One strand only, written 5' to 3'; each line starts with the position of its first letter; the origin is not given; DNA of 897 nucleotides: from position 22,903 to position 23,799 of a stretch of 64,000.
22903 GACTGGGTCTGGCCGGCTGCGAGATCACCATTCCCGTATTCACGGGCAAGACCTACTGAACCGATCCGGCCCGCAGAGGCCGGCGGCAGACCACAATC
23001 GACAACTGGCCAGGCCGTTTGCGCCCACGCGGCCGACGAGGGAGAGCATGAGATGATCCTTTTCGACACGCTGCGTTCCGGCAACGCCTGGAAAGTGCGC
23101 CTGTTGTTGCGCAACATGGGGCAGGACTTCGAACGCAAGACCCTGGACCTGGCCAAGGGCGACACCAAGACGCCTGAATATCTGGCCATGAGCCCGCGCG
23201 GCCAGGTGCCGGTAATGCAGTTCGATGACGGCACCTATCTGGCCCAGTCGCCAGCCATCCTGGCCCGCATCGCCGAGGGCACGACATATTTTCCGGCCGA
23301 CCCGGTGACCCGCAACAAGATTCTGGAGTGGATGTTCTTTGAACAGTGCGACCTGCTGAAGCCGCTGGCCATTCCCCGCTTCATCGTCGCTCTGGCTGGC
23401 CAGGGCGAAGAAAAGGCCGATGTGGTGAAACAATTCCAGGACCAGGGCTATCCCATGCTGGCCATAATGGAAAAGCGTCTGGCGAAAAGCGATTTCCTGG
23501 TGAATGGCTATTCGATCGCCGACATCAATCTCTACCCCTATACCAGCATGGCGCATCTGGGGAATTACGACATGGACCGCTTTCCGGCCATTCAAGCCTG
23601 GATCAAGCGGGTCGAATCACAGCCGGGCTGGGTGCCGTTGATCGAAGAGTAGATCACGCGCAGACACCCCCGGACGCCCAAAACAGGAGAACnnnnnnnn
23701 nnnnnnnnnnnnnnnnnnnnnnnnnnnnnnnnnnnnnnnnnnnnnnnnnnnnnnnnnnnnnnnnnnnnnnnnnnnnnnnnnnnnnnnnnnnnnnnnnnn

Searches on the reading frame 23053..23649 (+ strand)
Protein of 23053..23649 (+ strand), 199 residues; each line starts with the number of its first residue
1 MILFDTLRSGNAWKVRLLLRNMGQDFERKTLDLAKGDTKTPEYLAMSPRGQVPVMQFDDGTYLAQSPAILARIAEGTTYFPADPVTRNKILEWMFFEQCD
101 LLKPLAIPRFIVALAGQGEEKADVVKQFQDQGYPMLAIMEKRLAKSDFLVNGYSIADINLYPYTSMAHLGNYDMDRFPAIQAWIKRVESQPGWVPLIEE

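Call 61: search_protein_families(library=ncbifam, proteins=[window:23053-23649:+], max_evalue=0.00001)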
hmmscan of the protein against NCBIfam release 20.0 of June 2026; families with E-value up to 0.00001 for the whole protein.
window:23053-23649:+ (199 aa): 5 families
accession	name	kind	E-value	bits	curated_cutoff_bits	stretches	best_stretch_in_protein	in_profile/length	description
TIGR01262.1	maiA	equivalog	1e-18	67.7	171.05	1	3-190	2-196/211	maleylacetoacetate isomerase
NF007831.0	PRK10542.1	equivalog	3.9e-17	62.5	198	1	16-191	15-189/201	glutathione transferase GstA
NF010579.0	PRK13972.1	equivalog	6.5e-17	61.7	332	1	9-192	9-198/215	GSH-dependent disulfide bond oxidoreductase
NF008731.0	PRK11752.1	equivalog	4e-08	32.8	325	1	23-187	72-246/287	glutathione-dependent disulfide-bond oxidoreductase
NF050814.1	FtsZBindFzlA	equivalog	2.9e-06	27.2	300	1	14-197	18-210/228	FtsZ-binding protein FzlA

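Call 92: search_solved_structures(query=window:23053-23649:+, max_evalue=0.00001, show_alignments=1)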
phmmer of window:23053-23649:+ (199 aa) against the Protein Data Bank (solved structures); distinct sequences matched with E-value up to 0.00001: 114 (the best 60 are shown).
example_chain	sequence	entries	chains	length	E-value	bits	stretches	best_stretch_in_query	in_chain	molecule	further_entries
3m3m_A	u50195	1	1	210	1.1e-49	172.2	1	4-199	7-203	Glutathione S-transferase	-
3m8n_A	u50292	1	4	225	2.5e-39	138.4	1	3-195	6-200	Possible glutathione S-transferase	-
4hz2_A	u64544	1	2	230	3.5e-32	115.1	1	6-193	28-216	Glutathione S-transferase domain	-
4eci_A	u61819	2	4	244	1.1e-19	74.3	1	6-192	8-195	glutathione S-transferase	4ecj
6tah_DAA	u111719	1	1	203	9e-19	71.3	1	6-192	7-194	Glutathione S-transferase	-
6tah_CAA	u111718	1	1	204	9.2e-19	71.3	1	6-192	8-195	Glutathione S-transferase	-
6tah_B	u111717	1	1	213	1.1e-18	71.1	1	6-192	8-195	Glutathione S-transferase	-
6tah_AAA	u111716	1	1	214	1.1e-18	71.1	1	6-192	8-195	Glutathione S-transferase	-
6tum_A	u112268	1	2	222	1.2e-18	70.9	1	6-192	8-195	Glutathione S-transferase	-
6to3_AAA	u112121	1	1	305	9.9e-17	64.7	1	4-192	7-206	Glutathione transferase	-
4l8e_A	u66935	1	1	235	2.4e-16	63.4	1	9-192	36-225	Glutathione S-transferase enzyme with thioredoxin-like domain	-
4mf7_A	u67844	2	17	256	1.2e-15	61.1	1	6-191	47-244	glutathione S-transferase enzyme with thioredoxin-like domain | Putative glutathione S-transferase enzyme with thioredoxin-like domain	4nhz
5hfk_A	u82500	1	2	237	2.2e-15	60.3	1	10-192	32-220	Disulfide-bond oxidoreductase YfcG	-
1f2e_A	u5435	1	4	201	9.1e-15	58.3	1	16-192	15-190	GLUTATHIONE S-TRANSFERASE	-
3gx0_A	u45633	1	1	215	2.1e-14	57.1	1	10-192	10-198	GST-like protein yfcG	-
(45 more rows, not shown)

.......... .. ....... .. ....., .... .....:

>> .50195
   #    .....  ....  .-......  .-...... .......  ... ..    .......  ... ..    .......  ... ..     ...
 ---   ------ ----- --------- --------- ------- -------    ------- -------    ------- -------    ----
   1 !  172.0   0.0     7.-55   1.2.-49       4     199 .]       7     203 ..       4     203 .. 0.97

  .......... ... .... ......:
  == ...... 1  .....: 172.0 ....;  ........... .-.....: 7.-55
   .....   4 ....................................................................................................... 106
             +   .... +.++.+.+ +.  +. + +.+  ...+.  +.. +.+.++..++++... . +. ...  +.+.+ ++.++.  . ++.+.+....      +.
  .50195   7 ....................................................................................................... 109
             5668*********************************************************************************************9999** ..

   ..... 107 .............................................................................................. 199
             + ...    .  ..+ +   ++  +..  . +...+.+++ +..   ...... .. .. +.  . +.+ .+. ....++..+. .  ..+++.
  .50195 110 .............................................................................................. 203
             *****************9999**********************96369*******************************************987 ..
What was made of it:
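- Tried and rejected: GST function: the nearest solved structures are uncharacterised structural-genomics GSTs (call 92).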
